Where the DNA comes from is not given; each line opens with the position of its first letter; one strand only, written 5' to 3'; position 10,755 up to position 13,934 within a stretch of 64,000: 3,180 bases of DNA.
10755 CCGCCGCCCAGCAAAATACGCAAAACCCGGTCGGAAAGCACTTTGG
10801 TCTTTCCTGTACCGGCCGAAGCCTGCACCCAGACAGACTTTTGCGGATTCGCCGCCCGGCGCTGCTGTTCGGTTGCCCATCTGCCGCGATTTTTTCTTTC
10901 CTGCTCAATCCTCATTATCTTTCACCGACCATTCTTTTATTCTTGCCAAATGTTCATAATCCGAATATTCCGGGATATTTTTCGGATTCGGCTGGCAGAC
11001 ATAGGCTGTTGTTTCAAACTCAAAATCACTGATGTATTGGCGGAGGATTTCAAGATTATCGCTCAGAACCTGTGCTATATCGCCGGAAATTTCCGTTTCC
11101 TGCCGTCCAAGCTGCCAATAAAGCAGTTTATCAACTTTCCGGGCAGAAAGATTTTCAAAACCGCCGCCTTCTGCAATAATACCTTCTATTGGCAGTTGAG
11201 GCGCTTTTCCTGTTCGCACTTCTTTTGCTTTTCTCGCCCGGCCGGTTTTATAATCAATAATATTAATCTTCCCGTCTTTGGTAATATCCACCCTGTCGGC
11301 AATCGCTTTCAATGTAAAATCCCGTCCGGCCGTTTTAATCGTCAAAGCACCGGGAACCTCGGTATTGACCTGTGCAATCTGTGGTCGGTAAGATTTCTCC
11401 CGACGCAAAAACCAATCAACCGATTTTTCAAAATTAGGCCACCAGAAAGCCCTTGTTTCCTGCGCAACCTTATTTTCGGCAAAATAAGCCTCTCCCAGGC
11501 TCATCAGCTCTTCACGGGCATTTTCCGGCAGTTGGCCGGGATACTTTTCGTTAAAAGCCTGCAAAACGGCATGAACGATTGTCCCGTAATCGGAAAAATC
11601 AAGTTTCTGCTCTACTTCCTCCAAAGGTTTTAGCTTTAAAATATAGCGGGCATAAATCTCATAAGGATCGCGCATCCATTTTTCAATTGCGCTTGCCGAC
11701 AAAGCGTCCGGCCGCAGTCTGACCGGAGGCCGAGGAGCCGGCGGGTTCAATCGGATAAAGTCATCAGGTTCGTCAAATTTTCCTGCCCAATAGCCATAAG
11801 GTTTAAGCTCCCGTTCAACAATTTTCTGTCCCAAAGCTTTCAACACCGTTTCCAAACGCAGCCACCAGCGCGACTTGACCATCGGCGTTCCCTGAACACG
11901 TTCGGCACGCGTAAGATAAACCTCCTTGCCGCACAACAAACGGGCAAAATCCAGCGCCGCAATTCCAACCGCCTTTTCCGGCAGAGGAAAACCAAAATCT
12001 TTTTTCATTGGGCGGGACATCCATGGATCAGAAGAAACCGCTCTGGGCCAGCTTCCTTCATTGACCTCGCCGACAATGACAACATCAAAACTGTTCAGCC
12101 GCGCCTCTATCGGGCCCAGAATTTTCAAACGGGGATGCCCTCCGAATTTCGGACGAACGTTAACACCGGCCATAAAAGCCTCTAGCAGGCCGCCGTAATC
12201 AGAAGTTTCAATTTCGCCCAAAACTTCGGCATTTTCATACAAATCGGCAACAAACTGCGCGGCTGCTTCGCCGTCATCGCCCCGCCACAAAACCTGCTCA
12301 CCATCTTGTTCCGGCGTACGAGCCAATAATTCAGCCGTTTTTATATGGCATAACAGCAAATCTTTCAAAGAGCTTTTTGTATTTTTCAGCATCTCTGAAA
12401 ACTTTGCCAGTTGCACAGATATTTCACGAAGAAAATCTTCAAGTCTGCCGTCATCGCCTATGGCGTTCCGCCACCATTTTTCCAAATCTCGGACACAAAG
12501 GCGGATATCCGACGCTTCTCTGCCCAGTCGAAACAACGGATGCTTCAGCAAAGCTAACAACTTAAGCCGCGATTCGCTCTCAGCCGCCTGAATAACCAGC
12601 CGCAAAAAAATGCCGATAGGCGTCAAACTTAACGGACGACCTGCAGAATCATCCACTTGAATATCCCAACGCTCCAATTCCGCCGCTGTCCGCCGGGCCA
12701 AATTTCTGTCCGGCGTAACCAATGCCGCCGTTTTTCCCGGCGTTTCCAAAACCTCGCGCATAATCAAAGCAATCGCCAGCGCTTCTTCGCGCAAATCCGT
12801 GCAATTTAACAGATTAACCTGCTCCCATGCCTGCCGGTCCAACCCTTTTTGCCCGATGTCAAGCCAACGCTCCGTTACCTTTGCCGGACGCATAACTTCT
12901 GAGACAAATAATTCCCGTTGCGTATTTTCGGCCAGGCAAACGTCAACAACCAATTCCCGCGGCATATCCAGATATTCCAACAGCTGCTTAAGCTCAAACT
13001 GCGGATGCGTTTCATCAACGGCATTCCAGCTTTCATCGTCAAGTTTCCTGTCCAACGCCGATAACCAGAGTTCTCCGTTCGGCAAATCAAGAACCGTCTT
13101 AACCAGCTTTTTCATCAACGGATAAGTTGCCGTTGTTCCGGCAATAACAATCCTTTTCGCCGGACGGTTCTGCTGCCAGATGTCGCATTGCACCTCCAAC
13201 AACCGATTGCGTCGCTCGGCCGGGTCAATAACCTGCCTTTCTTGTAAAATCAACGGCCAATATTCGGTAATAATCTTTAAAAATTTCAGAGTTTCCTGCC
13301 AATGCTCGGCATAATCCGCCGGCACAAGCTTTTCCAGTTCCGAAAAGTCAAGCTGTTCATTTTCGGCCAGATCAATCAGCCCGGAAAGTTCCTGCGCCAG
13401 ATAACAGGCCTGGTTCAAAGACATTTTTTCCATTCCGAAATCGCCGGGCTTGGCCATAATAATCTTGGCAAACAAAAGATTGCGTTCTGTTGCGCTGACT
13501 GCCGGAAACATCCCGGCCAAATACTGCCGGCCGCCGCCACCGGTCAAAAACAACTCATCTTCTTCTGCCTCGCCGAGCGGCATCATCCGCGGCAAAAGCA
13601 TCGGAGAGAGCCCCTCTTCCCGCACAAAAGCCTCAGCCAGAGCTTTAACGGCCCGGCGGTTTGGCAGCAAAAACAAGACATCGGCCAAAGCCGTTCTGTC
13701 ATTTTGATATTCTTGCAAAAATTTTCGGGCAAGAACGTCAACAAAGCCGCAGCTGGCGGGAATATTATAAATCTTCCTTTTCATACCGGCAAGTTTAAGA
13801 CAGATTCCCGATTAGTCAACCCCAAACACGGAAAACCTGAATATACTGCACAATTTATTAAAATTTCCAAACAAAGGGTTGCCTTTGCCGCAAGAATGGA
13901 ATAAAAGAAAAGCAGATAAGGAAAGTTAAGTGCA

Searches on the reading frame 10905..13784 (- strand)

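Call 87: search_protein_families(library=pfam, proteins=[window:10905-13784:-], max_evalue=0.001)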
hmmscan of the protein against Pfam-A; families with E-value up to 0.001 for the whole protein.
window:10905-13784:- (959 aa): 1 family
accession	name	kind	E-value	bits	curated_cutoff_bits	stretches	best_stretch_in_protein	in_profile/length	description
PF12705.13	PDDEXK_1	-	1.4e-24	87.8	22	1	695-931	2-230/247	PD-(D/E)XK nuclease superfamily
